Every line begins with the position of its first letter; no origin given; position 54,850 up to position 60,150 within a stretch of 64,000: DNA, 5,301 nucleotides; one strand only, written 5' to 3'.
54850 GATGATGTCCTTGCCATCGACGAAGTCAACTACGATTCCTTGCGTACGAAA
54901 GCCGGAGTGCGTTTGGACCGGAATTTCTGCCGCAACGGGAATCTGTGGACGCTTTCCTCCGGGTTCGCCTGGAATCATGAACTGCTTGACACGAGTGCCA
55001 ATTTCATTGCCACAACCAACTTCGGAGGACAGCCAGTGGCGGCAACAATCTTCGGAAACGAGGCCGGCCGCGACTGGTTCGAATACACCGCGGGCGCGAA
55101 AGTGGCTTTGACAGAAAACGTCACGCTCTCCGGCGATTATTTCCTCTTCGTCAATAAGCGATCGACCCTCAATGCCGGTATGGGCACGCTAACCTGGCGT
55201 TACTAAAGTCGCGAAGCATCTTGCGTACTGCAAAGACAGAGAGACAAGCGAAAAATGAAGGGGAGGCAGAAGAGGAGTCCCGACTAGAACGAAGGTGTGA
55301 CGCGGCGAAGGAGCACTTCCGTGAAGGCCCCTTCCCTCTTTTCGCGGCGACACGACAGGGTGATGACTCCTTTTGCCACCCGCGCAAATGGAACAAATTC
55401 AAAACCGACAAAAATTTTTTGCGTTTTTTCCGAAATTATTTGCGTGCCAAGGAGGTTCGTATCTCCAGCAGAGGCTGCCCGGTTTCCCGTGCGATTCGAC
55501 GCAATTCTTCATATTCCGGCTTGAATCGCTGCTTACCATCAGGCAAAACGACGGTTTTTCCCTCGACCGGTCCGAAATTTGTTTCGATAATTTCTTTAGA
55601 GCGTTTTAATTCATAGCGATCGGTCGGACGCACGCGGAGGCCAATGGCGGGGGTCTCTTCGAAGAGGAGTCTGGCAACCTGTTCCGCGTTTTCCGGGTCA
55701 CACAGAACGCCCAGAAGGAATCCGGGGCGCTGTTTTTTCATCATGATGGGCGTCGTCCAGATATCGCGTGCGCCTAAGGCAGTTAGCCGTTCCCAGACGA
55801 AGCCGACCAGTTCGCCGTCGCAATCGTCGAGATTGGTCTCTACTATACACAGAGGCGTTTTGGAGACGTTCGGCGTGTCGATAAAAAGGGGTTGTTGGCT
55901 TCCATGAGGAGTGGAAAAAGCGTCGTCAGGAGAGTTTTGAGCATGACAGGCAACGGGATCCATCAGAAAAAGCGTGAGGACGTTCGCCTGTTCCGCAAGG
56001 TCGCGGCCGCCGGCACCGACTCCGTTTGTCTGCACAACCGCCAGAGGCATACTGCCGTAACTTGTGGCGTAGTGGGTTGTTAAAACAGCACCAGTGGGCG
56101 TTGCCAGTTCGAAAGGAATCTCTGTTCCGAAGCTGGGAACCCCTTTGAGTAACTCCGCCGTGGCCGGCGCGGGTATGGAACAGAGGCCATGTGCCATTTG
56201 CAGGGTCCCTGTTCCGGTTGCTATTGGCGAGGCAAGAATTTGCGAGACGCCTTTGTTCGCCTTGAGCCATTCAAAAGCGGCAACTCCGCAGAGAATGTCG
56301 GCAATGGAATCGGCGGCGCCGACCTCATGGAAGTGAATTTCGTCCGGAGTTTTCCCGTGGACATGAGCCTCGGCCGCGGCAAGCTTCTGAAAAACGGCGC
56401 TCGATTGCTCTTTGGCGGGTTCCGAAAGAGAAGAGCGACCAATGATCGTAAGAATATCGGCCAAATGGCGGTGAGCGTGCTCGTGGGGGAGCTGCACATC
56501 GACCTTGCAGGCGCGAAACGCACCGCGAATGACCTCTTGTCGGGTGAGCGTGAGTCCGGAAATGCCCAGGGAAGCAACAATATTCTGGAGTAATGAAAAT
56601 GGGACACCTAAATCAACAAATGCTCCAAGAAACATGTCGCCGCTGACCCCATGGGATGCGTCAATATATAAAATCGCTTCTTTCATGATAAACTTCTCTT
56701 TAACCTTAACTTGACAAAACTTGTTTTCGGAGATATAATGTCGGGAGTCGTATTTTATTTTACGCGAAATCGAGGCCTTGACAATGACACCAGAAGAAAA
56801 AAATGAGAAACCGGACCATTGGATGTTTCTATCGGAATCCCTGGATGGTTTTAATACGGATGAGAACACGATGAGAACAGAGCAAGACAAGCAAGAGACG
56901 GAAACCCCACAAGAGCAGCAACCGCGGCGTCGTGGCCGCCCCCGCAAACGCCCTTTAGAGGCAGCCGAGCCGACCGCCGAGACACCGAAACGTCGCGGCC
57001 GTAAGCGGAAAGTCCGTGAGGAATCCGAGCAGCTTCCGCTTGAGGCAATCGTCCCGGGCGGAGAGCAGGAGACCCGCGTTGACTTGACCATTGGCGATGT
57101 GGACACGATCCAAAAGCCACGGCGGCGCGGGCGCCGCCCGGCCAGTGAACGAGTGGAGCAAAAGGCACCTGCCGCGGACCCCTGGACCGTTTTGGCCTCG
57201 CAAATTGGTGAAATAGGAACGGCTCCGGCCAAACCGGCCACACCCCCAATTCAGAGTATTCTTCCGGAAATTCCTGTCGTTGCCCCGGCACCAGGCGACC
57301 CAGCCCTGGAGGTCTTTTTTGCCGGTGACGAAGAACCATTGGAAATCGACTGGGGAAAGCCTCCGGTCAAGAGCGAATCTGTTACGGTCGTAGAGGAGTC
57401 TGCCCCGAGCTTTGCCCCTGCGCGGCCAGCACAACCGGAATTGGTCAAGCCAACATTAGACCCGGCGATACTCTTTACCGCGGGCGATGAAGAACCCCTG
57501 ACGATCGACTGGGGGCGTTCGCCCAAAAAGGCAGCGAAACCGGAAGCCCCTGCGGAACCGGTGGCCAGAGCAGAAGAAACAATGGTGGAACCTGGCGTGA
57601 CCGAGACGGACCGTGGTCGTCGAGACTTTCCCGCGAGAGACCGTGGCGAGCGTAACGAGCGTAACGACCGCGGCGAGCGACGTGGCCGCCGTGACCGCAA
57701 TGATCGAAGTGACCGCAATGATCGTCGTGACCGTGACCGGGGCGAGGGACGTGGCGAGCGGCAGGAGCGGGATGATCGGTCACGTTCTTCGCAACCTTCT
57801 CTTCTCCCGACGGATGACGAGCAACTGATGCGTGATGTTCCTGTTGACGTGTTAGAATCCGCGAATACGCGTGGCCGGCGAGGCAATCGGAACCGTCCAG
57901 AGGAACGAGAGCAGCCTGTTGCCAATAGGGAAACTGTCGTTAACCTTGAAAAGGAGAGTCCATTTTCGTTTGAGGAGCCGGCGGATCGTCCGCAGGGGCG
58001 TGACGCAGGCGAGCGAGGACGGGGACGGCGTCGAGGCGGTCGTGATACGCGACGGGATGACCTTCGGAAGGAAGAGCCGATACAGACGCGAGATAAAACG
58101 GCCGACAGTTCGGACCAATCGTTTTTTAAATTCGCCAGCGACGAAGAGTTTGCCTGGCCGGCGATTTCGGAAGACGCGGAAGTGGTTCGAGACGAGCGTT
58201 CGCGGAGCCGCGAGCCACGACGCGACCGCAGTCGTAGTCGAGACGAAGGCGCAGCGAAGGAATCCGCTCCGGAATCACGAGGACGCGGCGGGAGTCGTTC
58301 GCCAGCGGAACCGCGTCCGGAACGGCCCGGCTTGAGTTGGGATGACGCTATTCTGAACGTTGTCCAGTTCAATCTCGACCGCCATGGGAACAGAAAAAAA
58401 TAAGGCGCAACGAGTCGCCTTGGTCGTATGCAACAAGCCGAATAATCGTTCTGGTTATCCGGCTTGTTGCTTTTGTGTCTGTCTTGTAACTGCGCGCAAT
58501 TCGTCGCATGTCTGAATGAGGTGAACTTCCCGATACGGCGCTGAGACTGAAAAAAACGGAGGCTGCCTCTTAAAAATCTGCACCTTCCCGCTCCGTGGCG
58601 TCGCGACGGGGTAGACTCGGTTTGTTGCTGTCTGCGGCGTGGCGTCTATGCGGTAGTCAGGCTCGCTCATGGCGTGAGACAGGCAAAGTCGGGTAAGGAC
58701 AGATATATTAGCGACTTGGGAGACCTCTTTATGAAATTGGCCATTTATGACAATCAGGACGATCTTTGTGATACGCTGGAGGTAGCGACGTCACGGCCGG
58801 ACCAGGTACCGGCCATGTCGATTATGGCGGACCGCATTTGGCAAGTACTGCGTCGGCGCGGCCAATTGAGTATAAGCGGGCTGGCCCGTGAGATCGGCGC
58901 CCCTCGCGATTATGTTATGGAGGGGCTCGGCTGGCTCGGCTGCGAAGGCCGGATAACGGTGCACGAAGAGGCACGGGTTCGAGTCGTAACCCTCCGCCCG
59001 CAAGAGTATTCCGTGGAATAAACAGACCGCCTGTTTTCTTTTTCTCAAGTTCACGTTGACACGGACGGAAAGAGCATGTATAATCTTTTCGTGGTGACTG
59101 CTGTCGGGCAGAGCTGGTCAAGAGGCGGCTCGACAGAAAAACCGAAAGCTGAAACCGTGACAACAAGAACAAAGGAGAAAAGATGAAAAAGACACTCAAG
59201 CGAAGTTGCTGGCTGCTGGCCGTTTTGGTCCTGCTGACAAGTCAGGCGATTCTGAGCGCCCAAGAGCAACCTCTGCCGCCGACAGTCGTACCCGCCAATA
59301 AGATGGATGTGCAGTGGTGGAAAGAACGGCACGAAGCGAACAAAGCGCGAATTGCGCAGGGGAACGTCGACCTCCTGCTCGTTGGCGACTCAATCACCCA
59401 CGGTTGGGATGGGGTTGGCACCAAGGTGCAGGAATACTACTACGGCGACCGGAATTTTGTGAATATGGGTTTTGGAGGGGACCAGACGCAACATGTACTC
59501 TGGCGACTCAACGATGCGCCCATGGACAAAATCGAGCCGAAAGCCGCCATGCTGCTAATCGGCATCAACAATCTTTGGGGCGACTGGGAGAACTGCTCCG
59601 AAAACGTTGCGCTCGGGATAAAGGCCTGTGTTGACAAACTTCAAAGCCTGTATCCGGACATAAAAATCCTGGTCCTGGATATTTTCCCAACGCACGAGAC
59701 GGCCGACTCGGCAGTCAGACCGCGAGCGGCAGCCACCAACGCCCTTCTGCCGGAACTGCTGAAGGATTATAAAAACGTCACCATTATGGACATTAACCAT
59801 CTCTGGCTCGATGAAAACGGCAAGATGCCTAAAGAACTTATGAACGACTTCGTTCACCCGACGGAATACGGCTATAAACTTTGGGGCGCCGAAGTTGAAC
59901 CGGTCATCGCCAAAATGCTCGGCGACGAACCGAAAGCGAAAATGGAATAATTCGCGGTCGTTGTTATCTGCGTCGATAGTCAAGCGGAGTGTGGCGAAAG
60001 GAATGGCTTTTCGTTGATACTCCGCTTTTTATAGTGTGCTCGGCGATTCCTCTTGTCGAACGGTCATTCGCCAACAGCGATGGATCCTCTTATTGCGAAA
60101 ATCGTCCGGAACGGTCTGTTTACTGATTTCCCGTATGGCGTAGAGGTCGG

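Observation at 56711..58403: Textbook-perfect sigma70 promoter driving an AT-hook plus RD/RE-repeat disordered protein with a duplicated AGDEEPL(E/T)IDWG motif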

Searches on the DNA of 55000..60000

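Call 76: search_rna_families(source=window, start=55000, end=60000, threshold=evalue, max_evalue=1)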
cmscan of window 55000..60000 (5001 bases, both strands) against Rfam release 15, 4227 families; matches with E-value up to 1: 0.
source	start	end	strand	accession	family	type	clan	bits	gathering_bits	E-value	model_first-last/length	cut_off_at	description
